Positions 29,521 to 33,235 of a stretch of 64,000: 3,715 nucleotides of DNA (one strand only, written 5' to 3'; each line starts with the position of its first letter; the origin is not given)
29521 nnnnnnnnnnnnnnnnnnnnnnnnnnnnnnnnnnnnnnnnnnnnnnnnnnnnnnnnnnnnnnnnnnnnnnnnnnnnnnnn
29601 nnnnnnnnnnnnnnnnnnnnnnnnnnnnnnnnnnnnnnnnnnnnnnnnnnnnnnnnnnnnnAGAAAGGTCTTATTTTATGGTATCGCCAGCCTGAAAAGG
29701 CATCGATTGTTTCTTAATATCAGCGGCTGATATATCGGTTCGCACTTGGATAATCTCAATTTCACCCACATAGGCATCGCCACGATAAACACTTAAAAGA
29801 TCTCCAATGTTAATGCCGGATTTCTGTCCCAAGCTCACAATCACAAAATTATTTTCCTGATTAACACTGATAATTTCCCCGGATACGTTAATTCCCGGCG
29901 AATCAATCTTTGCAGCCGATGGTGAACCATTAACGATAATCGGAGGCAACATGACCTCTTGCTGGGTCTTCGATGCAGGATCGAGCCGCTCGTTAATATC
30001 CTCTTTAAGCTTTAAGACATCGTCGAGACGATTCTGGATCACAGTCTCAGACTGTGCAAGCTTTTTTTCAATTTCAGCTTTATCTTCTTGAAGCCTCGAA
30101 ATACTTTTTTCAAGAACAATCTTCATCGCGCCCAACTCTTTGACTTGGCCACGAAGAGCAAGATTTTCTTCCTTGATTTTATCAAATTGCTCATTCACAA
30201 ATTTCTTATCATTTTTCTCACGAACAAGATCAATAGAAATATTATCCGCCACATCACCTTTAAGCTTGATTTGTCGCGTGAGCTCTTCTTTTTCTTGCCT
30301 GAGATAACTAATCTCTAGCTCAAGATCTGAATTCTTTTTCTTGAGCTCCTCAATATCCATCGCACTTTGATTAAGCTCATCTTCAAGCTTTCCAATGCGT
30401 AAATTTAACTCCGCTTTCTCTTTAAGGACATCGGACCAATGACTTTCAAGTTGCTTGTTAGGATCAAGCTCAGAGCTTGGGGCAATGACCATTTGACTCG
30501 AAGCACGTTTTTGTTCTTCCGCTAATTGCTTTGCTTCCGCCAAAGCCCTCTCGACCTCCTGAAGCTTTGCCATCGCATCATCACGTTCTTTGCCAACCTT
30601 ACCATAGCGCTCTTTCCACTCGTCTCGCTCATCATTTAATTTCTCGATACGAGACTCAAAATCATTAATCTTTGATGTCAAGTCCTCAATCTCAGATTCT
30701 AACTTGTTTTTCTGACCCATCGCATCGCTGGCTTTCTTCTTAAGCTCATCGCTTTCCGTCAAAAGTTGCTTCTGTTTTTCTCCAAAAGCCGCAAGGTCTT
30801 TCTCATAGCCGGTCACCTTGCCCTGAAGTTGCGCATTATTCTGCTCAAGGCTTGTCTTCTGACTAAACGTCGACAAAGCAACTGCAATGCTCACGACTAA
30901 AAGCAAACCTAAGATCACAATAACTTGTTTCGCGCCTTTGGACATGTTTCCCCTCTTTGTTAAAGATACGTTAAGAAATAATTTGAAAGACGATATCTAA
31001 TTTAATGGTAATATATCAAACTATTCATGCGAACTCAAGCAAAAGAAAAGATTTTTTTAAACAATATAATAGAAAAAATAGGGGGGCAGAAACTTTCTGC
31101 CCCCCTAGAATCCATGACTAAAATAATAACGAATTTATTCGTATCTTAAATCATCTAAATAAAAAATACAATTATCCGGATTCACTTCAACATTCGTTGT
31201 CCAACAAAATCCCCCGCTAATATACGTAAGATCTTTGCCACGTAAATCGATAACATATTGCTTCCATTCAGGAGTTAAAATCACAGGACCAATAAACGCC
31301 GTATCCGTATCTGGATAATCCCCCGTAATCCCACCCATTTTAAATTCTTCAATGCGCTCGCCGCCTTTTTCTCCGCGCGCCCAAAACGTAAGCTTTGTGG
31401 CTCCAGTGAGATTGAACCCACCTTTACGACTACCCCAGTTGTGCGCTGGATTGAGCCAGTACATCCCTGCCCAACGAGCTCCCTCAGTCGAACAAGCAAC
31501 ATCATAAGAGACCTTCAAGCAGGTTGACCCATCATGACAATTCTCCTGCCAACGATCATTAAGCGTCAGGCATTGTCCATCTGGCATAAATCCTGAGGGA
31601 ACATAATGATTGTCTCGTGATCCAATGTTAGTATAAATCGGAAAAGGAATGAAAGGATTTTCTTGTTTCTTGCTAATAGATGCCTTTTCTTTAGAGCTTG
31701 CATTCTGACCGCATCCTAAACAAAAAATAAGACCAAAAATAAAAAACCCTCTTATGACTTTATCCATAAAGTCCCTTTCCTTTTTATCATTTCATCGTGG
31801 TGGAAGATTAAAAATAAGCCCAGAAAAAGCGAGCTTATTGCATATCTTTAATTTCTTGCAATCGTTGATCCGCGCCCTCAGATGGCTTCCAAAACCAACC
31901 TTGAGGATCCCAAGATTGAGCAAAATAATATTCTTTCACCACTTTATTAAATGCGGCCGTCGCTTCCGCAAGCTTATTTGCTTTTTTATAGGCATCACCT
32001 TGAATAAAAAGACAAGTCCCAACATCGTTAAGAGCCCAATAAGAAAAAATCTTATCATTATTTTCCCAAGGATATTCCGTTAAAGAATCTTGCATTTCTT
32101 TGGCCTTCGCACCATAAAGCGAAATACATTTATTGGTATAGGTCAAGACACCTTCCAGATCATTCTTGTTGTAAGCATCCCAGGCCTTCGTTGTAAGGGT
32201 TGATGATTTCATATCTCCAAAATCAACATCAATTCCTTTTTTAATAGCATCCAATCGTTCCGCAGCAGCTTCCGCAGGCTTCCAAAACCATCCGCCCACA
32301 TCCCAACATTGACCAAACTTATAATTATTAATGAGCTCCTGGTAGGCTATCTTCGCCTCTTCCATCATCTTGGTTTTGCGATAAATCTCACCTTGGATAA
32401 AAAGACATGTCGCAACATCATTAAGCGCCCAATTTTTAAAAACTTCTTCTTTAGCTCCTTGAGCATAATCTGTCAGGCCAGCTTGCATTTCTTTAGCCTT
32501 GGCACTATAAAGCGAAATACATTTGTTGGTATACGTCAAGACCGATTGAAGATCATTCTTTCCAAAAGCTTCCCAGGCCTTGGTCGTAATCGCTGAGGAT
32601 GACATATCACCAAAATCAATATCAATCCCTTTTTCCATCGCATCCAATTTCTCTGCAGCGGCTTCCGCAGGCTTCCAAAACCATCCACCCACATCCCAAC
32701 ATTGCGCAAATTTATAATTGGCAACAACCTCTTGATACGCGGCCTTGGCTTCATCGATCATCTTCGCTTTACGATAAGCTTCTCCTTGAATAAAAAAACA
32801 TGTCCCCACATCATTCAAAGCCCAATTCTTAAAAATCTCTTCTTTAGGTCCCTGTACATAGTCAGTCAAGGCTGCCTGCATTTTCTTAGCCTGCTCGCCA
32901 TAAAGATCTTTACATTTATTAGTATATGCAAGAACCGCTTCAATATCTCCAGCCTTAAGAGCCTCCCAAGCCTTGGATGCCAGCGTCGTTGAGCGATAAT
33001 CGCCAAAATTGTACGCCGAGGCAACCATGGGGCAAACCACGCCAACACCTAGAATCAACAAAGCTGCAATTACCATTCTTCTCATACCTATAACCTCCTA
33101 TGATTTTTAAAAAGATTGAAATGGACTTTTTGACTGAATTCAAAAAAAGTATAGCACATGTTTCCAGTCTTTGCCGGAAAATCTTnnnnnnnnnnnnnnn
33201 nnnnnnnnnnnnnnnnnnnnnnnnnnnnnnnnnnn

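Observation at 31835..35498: Unrecognised ~135-aa module: three copies in a secreted protein and one copy at the N-terminus of the adjacent GH-A glycosidase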

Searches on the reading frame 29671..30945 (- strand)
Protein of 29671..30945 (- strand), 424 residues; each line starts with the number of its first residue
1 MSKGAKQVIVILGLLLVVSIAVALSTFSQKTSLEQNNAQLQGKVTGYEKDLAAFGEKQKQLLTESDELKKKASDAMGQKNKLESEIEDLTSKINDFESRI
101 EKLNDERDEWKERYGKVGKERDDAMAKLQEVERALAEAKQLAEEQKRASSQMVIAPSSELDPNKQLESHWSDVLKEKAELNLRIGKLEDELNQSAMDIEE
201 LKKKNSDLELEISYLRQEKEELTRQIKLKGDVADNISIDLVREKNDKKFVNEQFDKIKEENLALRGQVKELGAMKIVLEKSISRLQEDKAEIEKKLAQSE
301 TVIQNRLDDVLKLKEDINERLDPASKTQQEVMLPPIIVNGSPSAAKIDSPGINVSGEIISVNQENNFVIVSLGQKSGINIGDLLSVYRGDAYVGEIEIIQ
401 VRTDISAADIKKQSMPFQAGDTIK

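Call 3: search_protein_families(library=pfam, proteins=[window:29671-30945:-], max_evalue=1)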
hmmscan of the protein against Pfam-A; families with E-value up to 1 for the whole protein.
window:29671-30945:- (424 aa): 24 families
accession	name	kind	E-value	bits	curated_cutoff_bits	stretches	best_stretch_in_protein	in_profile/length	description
PF10473.14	CENP-F_leu_zip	-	1.4e-08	35.3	34.5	2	33-152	15-131/140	Leucine-rich repeats of kinetochore protein Cenp-F/LEK1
PF14662.11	KASH_CCD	-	3.2e-05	24.4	43.3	2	76-152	87-163/191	Coiled-coil region of CCDC155 or KASH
PF20492.3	ERM_helical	-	0.00015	22.3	40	1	37-114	36-113/120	Ezrin/radixin/moesin, alpha-helical domain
PF00038.26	Filament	-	0.0032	17.6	40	1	32-134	22-125/313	Intermediate filament protein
PF11559.13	ADIP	-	0.0037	17.8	34.3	2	175-251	52-128/151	Afadin- and alpha -actinin-Binding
PF07989.16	Cnn_1N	-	0.0057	17.3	28.5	1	165-227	4-67/74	Centrosomin N-terminal motif 1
PF07889.17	DUF1664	-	0.008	16.6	34.6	2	164-226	48-110/124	Protein of unknown function (DUF1664)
PF25450.1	Rab11-FIP3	-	0.018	15.8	31.9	1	30-146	2-116/125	Rab11-FIP3-like domain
PF13863.11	DUF4200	-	0.021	15.6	29.7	1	29-110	25-106/119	Domain of unknown function (DUF4200)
PF04977.20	DivIC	-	0.025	14.8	28.9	2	183-228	18-63/80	Septum formation initiator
PF16326.10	ABC_tran_CTD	-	0.035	14.8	32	1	278-323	13-59/69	ABC transporter C-terminal domain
PF19220.6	Rod_CreS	-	0.035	13.6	100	1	33-147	18-135/359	Crescentin, rod domain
PF16888.10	YwqH-like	-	0.041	14.6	33.7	1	175-305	3-120/123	YwqH-like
PF05557.18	MAD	-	0.044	12.6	30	1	27-317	47-334/661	Mitotic checkpoint protein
PF16331.10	TolA_bind_tri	-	0.051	14.1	30.1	1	29-74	26-71/76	TolA binding protein trimerisation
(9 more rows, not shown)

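Call 48: search_protein_families(library=ncbifam, proteins=[window:29671-30945:-], max_evalue=0.00001)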
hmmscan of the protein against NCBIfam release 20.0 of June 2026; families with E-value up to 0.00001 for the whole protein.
window:29671-30945:- (424 aa): 6 families
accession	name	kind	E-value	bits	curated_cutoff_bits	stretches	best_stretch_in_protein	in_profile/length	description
TIGR04523.1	Mplasa_alph_rch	subfamily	4.6e-11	41.4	270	1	163-320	407-566/745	helix-rich protein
TIGR02168.1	SMC_prok_B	equivalog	1.4e-10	39.6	567.35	1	29-193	338-502/1181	chromosome segregation protein SMC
TIGR02169.1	SMC_prok_A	equivalog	4.5e-08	31.3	729.4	1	29-167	800-938/1165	chromosome segregation protein SMC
NF041035.1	Rad50_Halo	equivalog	8.2e-07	27.8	1000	0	29-146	315-432/883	DNA double-strand break repair ATPase Rad50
NF045487.1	ASRP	equivalog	4.4e-06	25.6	300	0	30-190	312-475/593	archaea-specific SMC-related protein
NF002572.0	PRK02224.1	equivalog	5.9e-06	24.8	1087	0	33-322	340-630/888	DNA double-strand break repair ATPase Rad50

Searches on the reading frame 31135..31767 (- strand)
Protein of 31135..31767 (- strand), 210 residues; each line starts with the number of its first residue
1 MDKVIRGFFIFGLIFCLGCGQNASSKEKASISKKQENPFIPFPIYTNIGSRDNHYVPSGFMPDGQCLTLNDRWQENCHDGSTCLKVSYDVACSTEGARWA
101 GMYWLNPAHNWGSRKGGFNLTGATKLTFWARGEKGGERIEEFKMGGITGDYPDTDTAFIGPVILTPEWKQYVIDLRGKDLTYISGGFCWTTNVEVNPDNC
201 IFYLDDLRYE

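Call 3: search_protein_families(library=pfam, proteins=[window:31135-31767:-], max_evalue=1)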
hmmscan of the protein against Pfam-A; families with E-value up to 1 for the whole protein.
window:31135-31767:- (210 aa): 1 family
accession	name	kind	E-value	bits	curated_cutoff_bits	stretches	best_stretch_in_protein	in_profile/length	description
PF16860.10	CX9C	-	0.079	13.3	26.4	1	64-80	16-32/44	CHCH-CHCH-like Cx9C, IMS import disulfide relay-system,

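Call 4: search_protein_families(library=ncbifam, proteins=[window:31135-31767:-], max_evalue=1)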
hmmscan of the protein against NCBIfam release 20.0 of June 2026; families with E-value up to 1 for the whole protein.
window:31135-31767:- (210 aa): 1 family
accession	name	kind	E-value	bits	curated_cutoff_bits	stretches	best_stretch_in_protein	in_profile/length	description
NF038128.1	choice_anch_J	domain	0.11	12.7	30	1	118-207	70-160/162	choice-of-anchor J domain-containing protein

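Call 50: find_homologous_proteins(query=window:31135-31767:-, max_evalue=0.001)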
Query window:31135-31767:- (210 aa): 1307 proteins with E <= 0.001 among 1334 candidates; the best 120 are listed.
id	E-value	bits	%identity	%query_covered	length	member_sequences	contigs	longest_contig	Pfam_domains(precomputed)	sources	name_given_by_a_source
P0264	4.4e-148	509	100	100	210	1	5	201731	-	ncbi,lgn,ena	-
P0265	2.3e-128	445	85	100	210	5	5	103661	-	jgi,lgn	-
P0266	5.6e-125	434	84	100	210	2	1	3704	-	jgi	-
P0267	6.5e-125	433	82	100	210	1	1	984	-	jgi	jgi:hypothetical protein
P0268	1.6e-123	429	81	100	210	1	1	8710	-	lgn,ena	-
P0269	1.3e-121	423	80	100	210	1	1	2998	-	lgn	-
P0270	9.5e-121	420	81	100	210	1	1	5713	-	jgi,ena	-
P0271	1.5e-120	419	57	81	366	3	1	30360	-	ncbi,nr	ncbi:MAG: hypothetical protein AMJ95_11445 [Omnitrophica WOR_2 bacterium SM23_72]|nr:MAG: hypothetic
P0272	2.4e-119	415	62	85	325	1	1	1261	-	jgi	jgi:hypothetical protein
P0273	7.3e-116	404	55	85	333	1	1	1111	-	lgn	-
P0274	4.8e-115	401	78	100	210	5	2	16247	-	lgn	-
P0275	4.7e-114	398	75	100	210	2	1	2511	-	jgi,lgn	jgi:hypothetical protein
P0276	2.7e-112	392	74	100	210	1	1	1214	-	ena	-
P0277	1.3e-110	387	74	100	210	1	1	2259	-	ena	-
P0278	4.8e-110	385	54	85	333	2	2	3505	-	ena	-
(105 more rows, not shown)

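Call 52: find_encoding_contigs(protein=P0264, flank=1000, max_places=3)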
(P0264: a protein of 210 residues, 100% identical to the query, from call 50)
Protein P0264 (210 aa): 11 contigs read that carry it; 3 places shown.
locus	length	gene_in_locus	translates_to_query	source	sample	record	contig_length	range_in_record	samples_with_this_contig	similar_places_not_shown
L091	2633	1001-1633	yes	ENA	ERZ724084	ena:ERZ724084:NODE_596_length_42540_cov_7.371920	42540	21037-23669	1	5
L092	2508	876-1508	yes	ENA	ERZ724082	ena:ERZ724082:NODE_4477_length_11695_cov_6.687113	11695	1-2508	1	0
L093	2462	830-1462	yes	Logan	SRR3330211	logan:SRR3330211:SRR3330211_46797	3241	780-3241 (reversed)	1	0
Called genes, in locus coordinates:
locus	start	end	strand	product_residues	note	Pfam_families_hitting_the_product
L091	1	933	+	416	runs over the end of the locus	PF13424:TPR_12 (faint), PF07719:TPR_2 (faint), PF13181:TPR_8 (faint), PF13174:TPR_6 (faint)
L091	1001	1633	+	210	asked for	-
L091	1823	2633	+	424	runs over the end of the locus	PF10473:CENP-F_leu_zip (weak)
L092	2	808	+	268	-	?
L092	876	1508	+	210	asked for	-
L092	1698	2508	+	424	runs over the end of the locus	PF10473:CENP-F_leu_zip (weak)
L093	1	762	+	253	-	?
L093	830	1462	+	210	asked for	-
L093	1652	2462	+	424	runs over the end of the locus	PF10473:CENP-F_leu_zip (weak)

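Call 56: predict_structure(alignment_id=A4)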
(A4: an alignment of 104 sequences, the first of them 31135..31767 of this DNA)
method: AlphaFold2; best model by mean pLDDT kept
length: 210 residues; sequences in the alignment: 104
mean_pLDDT: 86.5   pTM: 0.78
mean pLDDT of the five models: 86.5, 86.1, 85.6, 85.3, 84.6
residues with pLDDT >= 90: 143; 70-90: 31; 50-70: 22; < 50: 14
segments of 3 or more residues with pLDDT < 50: 20-32
pLDDT, mean of each block of 10 residues (from residue 1): 58 55 44 68 94 91 94 95 97 94 92 85 97 98 89 87 98 96 92 95 98
secondary structure, 60 per line:
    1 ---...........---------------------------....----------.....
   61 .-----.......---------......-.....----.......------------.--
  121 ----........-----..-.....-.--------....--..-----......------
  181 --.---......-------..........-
elements in order: H4-14 E42-45 E56-61 E67-73 E83-88 H90-94 E99-105 E125-132 E141-145 E156-159 E169-174 E187-192 E200-209

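Call 58: fold_search(model_id=the predicted structure, library=pdb)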
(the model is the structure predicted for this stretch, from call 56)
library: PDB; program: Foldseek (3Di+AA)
matches with E <= 10: 1398; with E <= 0.001: 48
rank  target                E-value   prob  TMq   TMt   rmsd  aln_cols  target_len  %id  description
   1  1wmx_B                9.7e-07  1.00  0.53  0.56   4.5       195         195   13  Crystal Structure of Family 30 Carbohydrate Binding Module (released 2004-08-03)
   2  1wky                  1.3e-06  1.00  0.47  0.23   6.8       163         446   12  Crystal structure of alkaline mannanase from Bacillus sp. strain JAMB-602: catalytic domain and its Carbohydrate Binding (released 2005-06-15)
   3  2c24_B                1.9e-06  1.00  0.55  0.64   4.6       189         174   14  FAMILY 30 CARBOHYDRATE-BINDING MODULE OF CELLULOSOMAL CELLULASE CEL9D- CEL44B OF CLOSTRIDIUM THERMOCELLUM (released 2005-11-22)
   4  2c24_A                1.9e-06  1.00  0.52  0.62   4.7       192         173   14  FAMILY 30 CARBOHYDRATE-BINDING MODULE OF CELLULOSOMAL CELLULASE CEL9D- CEL44B OF CLOSTRIDIUM THERMOCELLUM (released 2005-11-22)
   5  1wmx_A                2.0e-06  1.00  0.54  0.63   4.4       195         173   13  Crystal Structure of Family 30 Carbohydrate Binding Module (released 2004-08-03)
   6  6r3m_A                3.5e-06  1.00  0.48  0.57   5.7       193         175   13  Family 11 Carbohydrate-Binding Module from Clostridium thermocellum in complex with beta-1,3-1,4-mixed-linked tetrasac (released 2020-02-05)
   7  3jxs_A                3.7e-06  1.00  0.39  0.48   8.0       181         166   16  Crystal structure of XG34, an evolved xyloglucan binding CBM (released 2009-10-27)
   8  4bj0_A                4.3e-06  1.00  0.42  0.52   8.0       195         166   15  Xyloglucan binding module (CBM4-2 X2-L110F) in complex with branched xyloses (released 2014-04-23)
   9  1v0a                  4.9e-06  1.00  0.48  0.58   4.5       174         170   13  Family 11 Carbohydrate-Binding Module of cellulosomal cellulase Lic26A-Cel5E of Clostridium thermocellum (released 2005-01-12)
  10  1wzx_B                4.9e-06  1.00  0.51  0.60   5.1       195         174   15  Crystal Structure of Family 30 Carbohydrate Binding Module. (released 2005-03-22)
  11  2y64_A                6.8e-06  1.00  0.39  0.48   8.0       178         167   15  Xylopentaose binding mutated (X-2 L110F) CBM4-2 Carbohydrate Binding Module from a Thermostable Rhodothermus marinus X (released 2012-03-07)
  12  9cyn_A                7.2e-06  1.00  0.45  0.45  10.3       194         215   12  Flagellar filament sheath protein FlaA1 (released 2026-03-18)
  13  1wzx_A                7.6e-06  1.00  0.52  0.61   5.1       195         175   14  Crystal Structure of Family 30 Carbohydrate Binding Module. (released 2005-03-22)
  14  2y6j                  1.1e-05  1.00  0.44  0.53   7.6       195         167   14  X-2 engineered mutated CBM4-2 Carbohydrate Binding Module from a Thermostable Rhodothermus marinus Xylanase (released 2012-03-07)
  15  6r31_A                1.2e-05  1.00  0.49  0.59   6.1       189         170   11  Family 11 Carbohydrate-Binding Module from Clostridium thermocellum in complex with beta-1,3-1,4-mixed-linked tetrasac (released 2020-02-05)
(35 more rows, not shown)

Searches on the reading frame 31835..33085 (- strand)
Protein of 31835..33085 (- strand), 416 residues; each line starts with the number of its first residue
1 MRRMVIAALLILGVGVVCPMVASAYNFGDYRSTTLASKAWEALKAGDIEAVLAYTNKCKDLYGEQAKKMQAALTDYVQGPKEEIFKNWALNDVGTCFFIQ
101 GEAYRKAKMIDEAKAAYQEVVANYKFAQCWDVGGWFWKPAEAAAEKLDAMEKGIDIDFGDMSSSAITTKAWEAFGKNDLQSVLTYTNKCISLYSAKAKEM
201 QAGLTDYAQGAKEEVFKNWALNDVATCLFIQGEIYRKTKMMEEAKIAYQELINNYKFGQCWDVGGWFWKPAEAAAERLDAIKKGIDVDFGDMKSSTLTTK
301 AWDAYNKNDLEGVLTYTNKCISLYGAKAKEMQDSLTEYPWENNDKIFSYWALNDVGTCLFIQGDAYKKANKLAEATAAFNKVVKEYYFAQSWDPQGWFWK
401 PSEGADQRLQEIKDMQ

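Call 3: search_protein_families(library=pfam, proteins=[window:31835-33085:-], max_evalue=1)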
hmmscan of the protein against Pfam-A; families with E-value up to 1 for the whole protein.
window:31835-33085:- (416 aa): 15 families
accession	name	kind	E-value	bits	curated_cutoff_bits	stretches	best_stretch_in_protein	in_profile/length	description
PF13174.12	TPR_6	-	1.5e-15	57.1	26.3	3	97-124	3-30/33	Tetratricopeptide repeat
PF07719.23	TPR_2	-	3e-10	39.8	27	3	97-122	4-29/34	Tetratricopeptide repeat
PF13181.12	TPR_8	-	1.5e-05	25.2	25.7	2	227-252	3-28/34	Tetratricopeptide repeat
PF13424.12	TPR_12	-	2.4e-05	24.8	30.1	0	94-125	45-76/77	Tetratricopeptide repeat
PF00515.34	TPR_1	-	4.6e-05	23.5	27.8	1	100-121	7-28/34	Tetratricopeptide repeat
PF04708.17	Pox_F16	-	8.5e-05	22.6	30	0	287-323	39-75/215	Poxvirus F16 protein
PF17021.10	Mei5_like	-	0.00065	20.2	32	0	226-251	46-71/118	Putative double-strand recombination repair-like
PF09976.15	TPR_21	-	0.0012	19.1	25.5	0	100-124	152-176/193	Tetratricopeptide repeat-like domain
PF22379.2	MCM10_OB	-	0.0095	16.2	27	1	342-376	61-100/130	MCM10 OB-fold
PF13432.12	TPR_16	-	0.013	16.4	32.7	0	362-389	3-30/65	Tetratricopeptide repeat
PF25051.1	WHD_MCM8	-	0.086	13.3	26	0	195-231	15-51/80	MCM8 winged helix domain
PF20423.3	AceK_regulatory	-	0.12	11.9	25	0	163-213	15-65/302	Isocitrate dehydrogenase kinase/phosphatase (AceK), regulatory domain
PF24711.1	YxiG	-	0.13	12.9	27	0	89-120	43-74/129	YxiG-like protein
PF13428.12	TPR_14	-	0.24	12.7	23.5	0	101-124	8-31/44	Tetratricopeptide repeat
PF25058.1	ARM_TT21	-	0.27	11.6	27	0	62-125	23-88/155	Tetratricopeptide repeat protein 21 ARM repeat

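Call 4: search_protein_families(library=ncbifam, proteins=[window:31835-33085:-], max_evalue=1)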
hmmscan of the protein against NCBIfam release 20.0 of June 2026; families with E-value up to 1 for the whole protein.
window:31835-33085:- (416 aa): 11 families
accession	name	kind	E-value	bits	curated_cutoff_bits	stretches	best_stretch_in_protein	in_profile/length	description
TIGR02795.1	tol_pal_ybgF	equivalog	3.6e-05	24.3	90.1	0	98-125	43-70/119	tol-pal system protein YbgF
NF042414.1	CLC_0170_fam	subfamily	0.0037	17.2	30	1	227-247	16-36/56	CLC_0170 family protein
NF053852.1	vesicle_Bd0635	exception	0.0065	16.1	250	1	101-125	182-206/223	CpoB-like predatory vesicle lipoprotein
NF007407.0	PRK09940.1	equivalog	0.0087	15.7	348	0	343-382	144-181/253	transcriptional regulator YdeO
NF007864.0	PRK10576.1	equivalog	0.028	13.7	252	0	235-292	185-242/297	Fe(3+)-hydroxamate ABC transporter substrate-binding protein FhuD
NF052415.1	T3SS_chap_SctY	equivalog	0.058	13.9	70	0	200-252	51-104/106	type III secretion apparatus assembly chaperone SctY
TIGR00268.2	TIGR00268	equivalog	0.088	12.1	150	1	32-114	26-110/259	ATP-dependent sacrificial sulfur transferase LarE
TIGR03010.1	sulf_tusC_dsrF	equivalog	0.13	12.2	94.15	0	219-288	27-96/116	sulfurtransferase complex subunit TusC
NF053607.1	CHU_0125_OmpA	equivalog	0.15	10.5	620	1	183-254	13-82/639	CHU_0125 family OmpA-like outer membrane integrity protein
NF010109.0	PRK13582.1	equivalog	0.31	10.7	133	0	331-378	118-166/205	bifunctional phosphoserine phosphatase/homoserine phosphotransferase ThrH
NF002725.1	PRK02603.1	equivalog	0.77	9.7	143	0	41-123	60-142/173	photosystem I assembly protein Ycf3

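Call 8: search_solved_structures(query=window:31835-33085:-, max_evalue=10, show_alignments=2)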
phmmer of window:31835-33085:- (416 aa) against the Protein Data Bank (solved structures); distinct sequences matched with E-value up to 10: 1.
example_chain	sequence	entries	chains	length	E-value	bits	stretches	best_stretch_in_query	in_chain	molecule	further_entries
2axp_A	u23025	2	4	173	0.64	11.9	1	52-136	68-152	hypothetical protein BSU20280 | SPBc2 prophage-derived uncharacterized protein yorR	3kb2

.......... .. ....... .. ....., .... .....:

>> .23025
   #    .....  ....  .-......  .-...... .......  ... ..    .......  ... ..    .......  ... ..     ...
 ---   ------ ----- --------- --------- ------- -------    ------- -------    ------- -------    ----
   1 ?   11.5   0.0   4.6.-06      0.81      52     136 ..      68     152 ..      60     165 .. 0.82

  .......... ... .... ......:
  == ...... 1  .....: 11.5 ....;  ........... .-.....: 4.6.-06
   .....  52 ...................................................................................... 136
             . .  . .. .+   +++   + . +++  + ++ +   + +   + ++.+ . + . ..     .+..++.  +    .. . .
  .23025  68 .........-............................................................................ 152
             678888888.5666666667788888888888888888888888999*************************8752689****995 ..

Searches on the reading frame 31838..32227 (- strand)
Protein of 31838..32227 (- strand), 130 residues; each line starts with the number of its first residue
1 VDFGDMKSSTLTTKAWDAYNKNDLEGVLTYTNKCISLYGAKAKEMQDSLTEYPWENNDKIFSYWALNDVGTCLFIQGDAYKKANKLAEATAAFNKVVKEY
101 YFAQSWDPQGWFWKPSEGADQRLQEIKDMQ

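Call 79: search_protein_families(library=pfam, proteins=[window:31838-32227:-], max_evalue=0.1)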
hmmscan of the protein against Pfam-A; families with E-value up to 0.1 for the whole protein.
seq(130 aa): 5 families
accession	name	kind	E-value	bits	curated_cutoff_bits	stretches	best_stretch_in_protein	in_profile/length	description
PF07719.23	TPR_2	-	6.5e-05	23.2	27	1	72-99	3-30/34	Tetratricopeptide repeat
PF13174.12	TPR_6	-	0.00088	20.2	26.3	1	72-100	2-30/33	Tetratricopeptide repeat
PF00515.34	TPR_1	-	0.011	16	27.8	0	76-98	7-29/34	Tetratricopeptide repeat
PF13181.12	TPR_8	-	0.033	14.8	25.7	0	73-98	4-29/34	Tetratricopeptide repeat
PF22379.2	MCM10_OB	-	0.056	13.7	27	1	56-90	61-100/130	MCM10 OB-fold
